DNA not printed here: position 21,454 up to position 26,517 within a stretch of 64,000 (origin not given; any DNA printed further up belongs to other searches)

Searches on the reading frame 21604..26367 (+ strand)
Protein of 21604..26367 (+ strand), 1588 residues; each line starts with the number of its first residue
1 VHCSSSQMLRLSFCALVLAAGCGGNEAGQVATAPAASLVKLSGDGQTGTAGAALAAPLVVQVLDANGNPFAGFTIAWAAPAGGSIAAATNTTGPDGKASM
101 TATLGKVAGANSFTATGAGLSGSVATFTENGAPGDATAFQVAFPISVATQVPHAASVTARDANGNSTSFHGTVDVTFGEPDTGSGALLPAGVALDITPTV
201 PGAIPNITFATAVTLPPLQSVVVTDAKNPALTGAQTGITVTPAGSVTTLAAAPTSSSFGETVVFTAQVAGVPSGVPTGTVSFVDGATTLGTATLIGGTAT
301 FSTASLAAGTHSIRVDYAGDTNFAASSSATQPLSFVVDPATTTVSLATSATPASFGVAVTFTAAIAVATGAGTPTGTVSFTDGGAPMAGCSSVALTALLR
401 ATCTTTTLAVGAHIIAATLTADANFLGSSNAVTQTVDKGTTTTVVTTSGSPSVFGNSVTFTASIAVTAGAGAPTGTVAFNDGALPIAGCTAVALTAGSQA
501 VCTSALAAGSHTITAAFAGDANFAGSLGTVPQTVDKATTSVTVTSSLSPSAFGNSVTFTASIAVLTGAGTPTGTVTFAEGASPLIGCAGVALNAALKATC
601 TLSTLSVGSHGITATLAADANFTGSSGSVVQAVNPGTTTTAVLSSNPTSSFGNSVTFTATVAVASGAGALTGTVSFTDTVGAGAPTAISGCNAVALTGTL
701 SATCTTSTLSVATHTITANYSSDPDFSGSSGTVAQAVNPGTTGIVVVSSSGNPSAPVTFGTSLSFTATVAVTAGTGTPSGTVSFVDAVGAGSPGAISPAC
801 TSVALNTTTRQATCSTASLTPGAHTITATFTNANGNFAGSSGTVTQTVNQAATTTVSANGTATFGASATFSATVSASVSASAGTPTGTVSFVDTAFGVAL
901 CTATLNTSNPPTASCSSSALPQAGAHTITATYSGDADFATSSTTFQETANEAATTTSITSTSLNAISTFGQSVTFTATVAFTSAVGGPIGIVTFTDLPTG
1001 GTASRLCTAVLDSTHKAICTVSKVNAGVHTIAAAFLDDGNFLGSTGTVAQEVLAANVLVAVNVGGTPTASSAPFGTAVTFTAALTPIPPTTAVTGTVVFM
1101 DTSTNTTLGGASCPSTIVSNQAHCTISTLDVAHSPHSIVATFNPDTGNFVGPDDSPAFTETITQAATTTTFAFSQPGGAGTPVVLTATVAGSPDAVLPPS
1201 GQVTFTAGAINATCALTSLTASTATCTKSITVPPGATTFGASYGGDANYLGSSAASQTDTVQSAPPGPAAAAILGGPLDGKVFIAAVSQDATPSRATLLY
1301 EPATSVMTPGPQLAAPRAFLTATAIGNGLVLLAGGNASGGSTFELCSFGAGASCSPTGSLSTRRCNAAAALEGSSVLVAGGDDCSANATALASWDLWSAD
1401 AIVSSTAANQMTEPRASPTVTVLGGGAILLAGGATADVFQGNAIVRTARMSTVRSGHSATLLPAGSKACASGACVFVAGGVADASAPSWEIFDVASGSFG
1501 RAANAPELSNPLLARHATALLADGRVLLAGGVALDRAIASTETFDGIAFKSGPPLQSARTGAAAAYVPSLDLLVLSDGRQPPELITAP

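Call 53: search_protein_families(library=pfam, proteins=[window:21604-26367:+], max_evalue=0.001)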
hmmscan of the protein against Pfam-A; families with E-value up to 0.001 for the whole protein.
window:21604-26367:+ (1588 aa): 3 families
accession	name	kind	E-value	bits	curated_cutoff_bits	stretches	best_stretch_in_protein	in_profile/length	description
PF16640.11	Big_3_5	-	5.4e-114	373.5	35.5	10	250-331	2-83/88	Bacterial Ig-like domain (group 3)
PF02369.22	Big_1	-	2.1e-07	31.4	34.9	1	46-122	9-85/93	Bacterial Ig-like domain (group 1)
PF13964.12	Kelch_6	-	0.00024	21.4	25.3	0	1364-1415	2-50/50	Kelch motif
